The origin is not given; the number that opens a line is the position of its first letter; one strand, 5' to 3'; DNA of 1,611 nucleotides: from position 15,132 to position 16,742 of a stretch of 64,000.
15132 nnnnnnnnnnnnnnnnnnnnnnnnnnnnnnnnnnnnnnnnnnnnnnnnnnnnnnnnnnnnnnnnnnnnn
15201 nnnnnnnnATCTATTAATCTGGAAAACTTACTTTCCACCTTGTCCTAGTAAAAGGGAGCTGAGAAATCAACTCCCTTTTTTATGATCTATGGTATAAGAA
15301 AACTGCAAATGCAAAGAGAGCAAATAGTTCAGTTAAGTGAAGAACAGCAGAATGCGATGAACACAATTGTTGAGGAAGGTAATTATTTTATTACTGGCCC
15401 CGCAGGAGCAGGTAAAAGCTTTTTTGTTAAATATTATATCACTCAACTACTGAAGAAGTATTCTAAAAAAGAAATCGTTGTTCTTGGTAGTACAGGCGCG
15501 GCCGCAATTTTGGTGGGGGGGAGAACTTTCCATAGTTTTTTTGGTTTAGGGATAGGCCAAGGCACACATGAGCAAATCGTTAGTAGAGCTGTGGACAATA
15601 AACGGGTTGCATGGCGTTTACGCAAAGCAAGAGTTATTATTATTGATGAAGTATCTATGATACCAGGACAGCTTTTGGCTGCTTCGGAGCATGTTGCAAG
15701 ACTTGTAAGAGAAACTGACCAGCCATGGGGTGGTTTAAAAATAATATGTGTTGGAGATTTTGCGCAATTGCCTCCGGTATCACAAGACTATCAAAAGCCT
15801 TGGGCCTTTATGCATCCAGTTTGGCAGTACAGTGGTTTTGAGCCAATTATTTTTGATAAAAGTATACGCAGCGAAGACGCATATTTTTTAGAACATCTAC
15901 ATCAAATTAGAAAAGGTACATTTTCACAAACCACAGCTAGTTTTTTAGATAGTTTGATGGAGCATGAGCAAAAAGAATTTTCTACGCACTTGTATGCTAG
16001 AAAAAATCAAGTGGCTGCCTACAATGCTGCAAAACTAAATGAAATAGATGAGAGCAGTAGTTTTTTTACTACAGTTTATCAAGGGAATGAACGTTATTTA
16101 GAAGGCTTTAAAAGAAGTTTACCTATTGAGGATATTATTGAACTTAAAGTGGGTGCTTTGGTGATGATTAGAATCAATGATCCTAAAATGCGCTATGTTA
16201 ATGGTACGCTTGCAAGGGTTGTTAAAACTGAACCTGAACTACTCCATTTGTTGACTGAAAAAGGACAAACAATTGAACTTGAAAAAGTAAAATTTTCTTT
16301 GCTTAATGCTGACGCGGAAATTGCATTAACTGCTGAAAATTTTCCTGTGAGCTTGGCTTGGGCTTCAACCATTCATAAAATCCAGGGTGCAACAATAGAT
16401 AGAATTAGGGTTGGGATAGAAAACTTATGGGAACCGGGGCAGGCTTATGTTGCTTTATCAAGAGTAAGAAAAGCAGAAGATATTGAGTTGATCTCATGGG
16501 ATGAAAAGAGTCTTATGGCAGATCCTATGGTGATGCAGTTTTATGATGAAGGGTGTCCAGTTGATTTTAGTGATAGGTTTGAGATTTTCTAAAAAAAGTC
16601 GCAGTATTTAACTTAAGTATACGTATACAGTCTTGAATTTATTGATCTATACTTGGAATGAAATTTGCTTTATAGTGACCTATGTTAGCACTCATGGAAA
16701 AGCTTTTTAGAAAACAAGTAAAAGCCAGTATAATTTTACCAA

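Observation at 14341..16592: Orphan basic HhH-like protein with its own strong promoter/RBS/terminator, immediately followed by a Pif1-family helicase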

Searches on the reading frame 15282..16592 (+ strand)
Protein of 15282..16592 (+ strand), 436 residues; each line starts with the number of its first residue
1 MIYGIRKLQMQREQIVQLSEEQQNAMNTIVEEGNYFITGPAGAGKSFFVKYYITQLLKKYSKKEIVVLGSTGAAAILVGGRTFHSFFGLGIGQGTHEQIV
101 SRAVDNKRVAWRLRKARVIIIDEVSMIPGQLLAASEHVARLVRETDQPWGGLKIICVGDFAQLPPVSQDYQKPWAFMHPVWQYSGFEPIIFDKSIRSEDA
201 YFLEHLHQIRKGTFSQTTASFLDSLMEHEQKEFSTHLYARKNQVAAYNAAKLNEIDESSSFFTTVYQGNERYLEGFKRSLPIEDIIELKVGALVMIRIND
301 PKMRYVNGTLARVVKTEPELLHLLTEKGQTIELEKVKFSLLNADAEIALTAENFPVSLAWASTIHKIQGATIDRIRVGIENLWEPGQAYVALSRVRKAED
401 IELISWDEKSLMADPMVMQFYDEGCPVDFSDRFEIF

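Call 4: search_protein_families(library=pfam, proteins=[window:15282-16592:+], max_evalue=0.01)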
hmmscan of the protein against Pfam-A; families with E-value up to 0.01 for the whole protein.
window:15282-16592:+ (436 aa): 15 families
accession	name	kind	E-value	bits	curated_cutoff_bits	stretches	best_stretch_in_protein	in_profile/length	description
PF05970.20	PIF1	-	2.5e-31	109.4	25.9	1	17-196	1-188/223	PIF1-like helicase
PF13604.12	AAA_30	-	2.8e-14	53.8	27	1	17-175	1-138/191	AAA domain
PF13245.12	AAA_19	-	3.8e-14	53.5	25.1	1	22-167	1-133/134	AAA domain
PF13086.12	AAA_11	-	8e-06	26.2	27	1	17-67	1-57/257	AAA domain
PF13401.12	AAA_22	-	2.9e-05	24.8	27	1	32-134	5-103/130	AAA domain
PF00270.35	DEAD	-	4.8e-05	23.6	26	0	20-68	2-51/167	DEAD/DEAH box helicase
PF02689.20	Herpes_Helicase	-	0.00019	20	27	0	349-401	719-774/808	Helicase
PF13191.12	AAA_16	-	0.00026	22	32.6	1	25-123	15-104/167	AAA ATPase domain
PF01443.25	Viral_helicase1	-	0.00058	20.2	21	0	347-397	178-222/228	Viral superfamily 1 RNA helicase core domain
PF00580.27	UvrD-helicase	-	0.00058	20.1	23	1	18-75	1-58/271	UvrD/REP helicase N-terminal domain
PF02562.22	PhoH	-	0.00068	19.6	27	1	15-67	2-54/205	PhoH-like protein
PF19044.6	P-loop_TraG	-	0.00074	18.7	25.8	1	17-70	14-67/413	TraG P-loop domain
PF07728.20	AAA_5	-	0.0032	17.9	22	1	36-132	3-83/139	AAA domain (dynein-related subfamily)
PF13173.12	AAA_14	-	0.0033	17.9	27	0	35-133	5-80/129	AAA domain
PF01637.24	ATPase_2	-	0.0056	17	33.2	0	35-142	23-136/225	ATPase domain predominantly from Archaea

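Call 15: search_protein_families(library=ncbifam, proteins=[window:15282-16592:+], max_evalue=0.01)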
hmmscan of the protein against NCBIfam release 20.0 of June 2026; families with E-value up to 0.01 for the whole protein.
window:15282-16592:+ (436 aa): 10 families
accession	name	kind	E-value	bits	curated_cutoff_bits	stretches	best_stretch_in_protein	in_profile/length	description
TIGR02768.1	TraA_Ti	equivalog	2.1e-19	69.3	590.45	2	206-400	545-712/751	Ti-type conjugative transfer relaxase TraA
TIGR01448.2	helicase_RecD2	equivalog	1.3e-16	59.9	500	1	9-167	308-451/713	SF1B family DNA helicase RecD2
TIGR01447.1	recD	equivalog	2.4e-12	46.2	310.15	1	13-167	141-305/597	exodeoxyribonuclease V subunit alpha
NF010464.0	PRK13889.1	subfamily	1.5e-10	39.6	1015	1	292-401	605-699/992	conjugal transfer relaxase TraA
NF010402.0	PRK13826.1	subfamily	3.3e-07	28.6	1317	1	358-402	692-734/1102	Dtr system oriT relaxase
TIGR00376.1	TIGR00376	hypoth_equivalog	1.6e-05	23.6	348.9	1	16-68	157-208/639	IGHMBP2 family helicase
TIGR03783.1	Bac_Flav_CT_G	subfamily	0.0014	16.6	261.55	1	23-72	429-475/829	TraG family conjugative transposon ATPase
TIGR02928.1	TIGR02928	subfamily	0.0062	15.4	181.3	0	10-66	19-74/366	orc1/cdc6 family replication initiation protein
NF038214.1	IS21_help_AAA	equivalog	0.0065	16.2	200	0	26-49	84-107/232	IS21-like element helper ATPase IstB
NF041000.1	ATPase_ComGA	equivalog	0.0067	15.5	300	0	9-66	102-161/267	competence type IV pilus ATPase ComGA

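Call 16: search_protein_families(library=padloc, proteins=[window:15282-16592:+], max_evalue=0.01)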
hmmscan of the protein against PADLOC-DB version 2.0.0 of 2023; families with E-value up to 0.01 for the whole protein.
window:15282-16592:+ (436 aa): 25 families
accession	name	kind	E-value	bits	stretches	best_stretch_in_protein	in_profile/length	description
PDLC01734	typeIV_RecD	-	6.7e-19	65.6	1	11-397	333-710/763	RecD_0_IVD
PDLC05064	PDC-S68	-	7.9e-17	58.3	1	14-166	682-824/1273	-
PDLC01148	RecD_like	-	2.2e-13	47.4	1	11-166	307-445/719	RecD/Tra ATPase fused to N-terminal HHH domain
PDLC04476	PDC-M16A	-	5.7e-13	46.1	1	16-338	3-349/691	-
PDLC05065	PDC-S68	-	8.7e-13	44.9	1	13-166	601-745/1221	-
PDLC05066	PDC-S68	-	2.6e-12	43.6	1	10-167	571-722/1202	-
PDLC04475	PDC-M16A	-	6.3e-08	29.6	1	14-317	8-332/721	-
PDLC03920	MkoA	-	9.2e-06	22.2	1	13-67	611-666/1112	-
PDLC05035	PDC-S53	-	2.2e-05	20.8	1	17-129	494-591/900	-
PDLC04140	mad8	-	2.4e-05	22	1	23-123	17-85/314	mads_8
PDLC00185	HamB1|HamB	-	4e-05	19.7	1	9-67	135-192/871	DEAD-box helicase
PDLC00176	HamB1|HamB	-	4.2e-05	19.8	1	9-71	128-190/845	DEAD-box helicase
PDLC03813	RTasNERD-Hel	-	0.0002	18.6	1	7-48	199-240/519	DRT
PDLC03921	MkoA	-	0.00023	16.9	0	14-67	1026-1077/1607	-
PDLC00186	HamB1|HamB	-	0.00048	16.2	1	8-71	137-200/864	DEAD-box helicase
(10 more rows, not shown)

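Call 17: search_protein_families(library=phrogs, proteins=[window:15282-16592:+], max_evalue=0.01)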
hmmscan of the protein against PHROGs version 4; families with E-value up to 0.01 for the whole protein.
window:15282-16592:+ (436 aa): 11 families
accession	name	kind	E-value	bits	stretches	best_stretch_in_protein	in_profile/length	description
phrog_325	-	DNA, RNA and nucleotide metabolism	6.1e-62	211.1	1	9-423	462-889/986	Dda-like helicase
phrog_30356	-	DNA, RNA and nucleotide metabolism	1.6e-25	90.4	2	23-337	9-323/823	helicase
phrog_4412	-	DNA, RNA and nucleotide metabolism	4.9e-20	72.4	1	10-219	323-511/743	exonuclease V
phrog_25471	-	unknown function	1.3e-07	32.8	1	19-137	4-142/162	-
phrog_170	-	other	1.3e-05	25.8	1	13-67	71-125/323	PhoH-like phosphate starvation-inducible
phrog_6891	-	other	4e-05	24.4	1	7-67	17-73/310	ATPase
phrog_1967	-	DNA, RNA and nucleotide metabolism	4e-05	23.4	1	9-68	144-202/776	DNA helicase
phrog_2666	-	head and packaging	4.3e-05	23.3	1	10-142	299-448/555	terminase large subunit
phrog_7998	-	unknown function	0.0015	18.8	0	7-129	18-132/339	-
phrog_3277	-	DNA, RNA and nucleotide metabolism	0.0023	18.8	0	31-124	9-87/168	DnaC-like helicase loader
phrog_168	-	DNA, RNA and nucleotide metabolism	0.004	17.9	0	18-125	25-110/314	clamp loader of DNA polymerase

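Call 18: search_solved_structures(query=window:15282-16589:+, max_evalue=0.001, show_alignments=1)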
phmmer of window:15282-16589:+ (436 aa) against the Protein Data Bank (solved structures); distinct sequences matched with E-value up to 0.001: 21.
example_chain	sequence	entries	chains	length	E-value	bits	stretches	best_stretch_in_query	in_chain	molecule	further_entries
6hph_A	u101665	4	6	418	3.1e-53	184.6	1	16-421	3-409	ATP-dependent DNA helicase PIF1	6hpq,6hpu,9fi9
9fb8_A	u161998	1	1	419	3.1e-53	184.6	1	16-421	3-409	ATP-dependent DNA helicase PIF1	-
6hpt_A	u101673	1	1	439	3.6e-53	184.4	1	16-421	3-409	ATP-dependent DNA helicase PIF1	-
5o6b_A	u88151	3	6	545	3.7e-53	184.3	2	18-319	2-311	ATP-dependent DNA helicase PIF1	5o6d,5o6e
8xak_A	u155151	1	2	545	3.9e-53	184.3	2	18-319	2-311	ATP-dependent DNA helicase PIF1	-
5fhh_A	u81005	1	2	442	5.5e-53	183.8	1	17-421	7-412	ATP-dependent DNA helicase PIF1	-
7otj_A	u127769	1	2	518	1.2e-52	182.7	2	16-316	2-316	ATP-dependent DNA helicase PIF1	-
5ftb_A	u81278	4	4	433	1.7e-51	178.9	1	17-408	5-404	TPR DOMAIN PROTEIN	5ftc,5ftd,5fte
5fhd_A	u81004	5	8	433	2.4e-51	178.4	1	17-408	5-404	Uncharacterized protein | ATP-dependent DNA helicase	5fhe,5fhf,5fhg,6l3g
5ftf_A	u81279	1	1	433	3.4e-51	177.9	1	17-408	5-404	TPR DOMAIN PROTEIN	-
8bnv_A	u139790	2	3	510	2.9e-44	155.1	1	32-420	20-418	AAA family ATPase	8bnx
8bns_A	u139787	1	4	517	7.1e-38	134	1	14-420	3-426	AAA ATPase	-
7oar_A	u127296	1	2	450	1.3e-35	126.6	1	18-403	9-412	Pif1 helicase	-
6xzt_A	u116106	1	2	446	2.5e-35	125.6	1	18-403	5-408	PIF1 helicase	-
7bil_A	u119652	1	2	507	3.8e-35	125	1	17-403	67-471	PIF1 helicase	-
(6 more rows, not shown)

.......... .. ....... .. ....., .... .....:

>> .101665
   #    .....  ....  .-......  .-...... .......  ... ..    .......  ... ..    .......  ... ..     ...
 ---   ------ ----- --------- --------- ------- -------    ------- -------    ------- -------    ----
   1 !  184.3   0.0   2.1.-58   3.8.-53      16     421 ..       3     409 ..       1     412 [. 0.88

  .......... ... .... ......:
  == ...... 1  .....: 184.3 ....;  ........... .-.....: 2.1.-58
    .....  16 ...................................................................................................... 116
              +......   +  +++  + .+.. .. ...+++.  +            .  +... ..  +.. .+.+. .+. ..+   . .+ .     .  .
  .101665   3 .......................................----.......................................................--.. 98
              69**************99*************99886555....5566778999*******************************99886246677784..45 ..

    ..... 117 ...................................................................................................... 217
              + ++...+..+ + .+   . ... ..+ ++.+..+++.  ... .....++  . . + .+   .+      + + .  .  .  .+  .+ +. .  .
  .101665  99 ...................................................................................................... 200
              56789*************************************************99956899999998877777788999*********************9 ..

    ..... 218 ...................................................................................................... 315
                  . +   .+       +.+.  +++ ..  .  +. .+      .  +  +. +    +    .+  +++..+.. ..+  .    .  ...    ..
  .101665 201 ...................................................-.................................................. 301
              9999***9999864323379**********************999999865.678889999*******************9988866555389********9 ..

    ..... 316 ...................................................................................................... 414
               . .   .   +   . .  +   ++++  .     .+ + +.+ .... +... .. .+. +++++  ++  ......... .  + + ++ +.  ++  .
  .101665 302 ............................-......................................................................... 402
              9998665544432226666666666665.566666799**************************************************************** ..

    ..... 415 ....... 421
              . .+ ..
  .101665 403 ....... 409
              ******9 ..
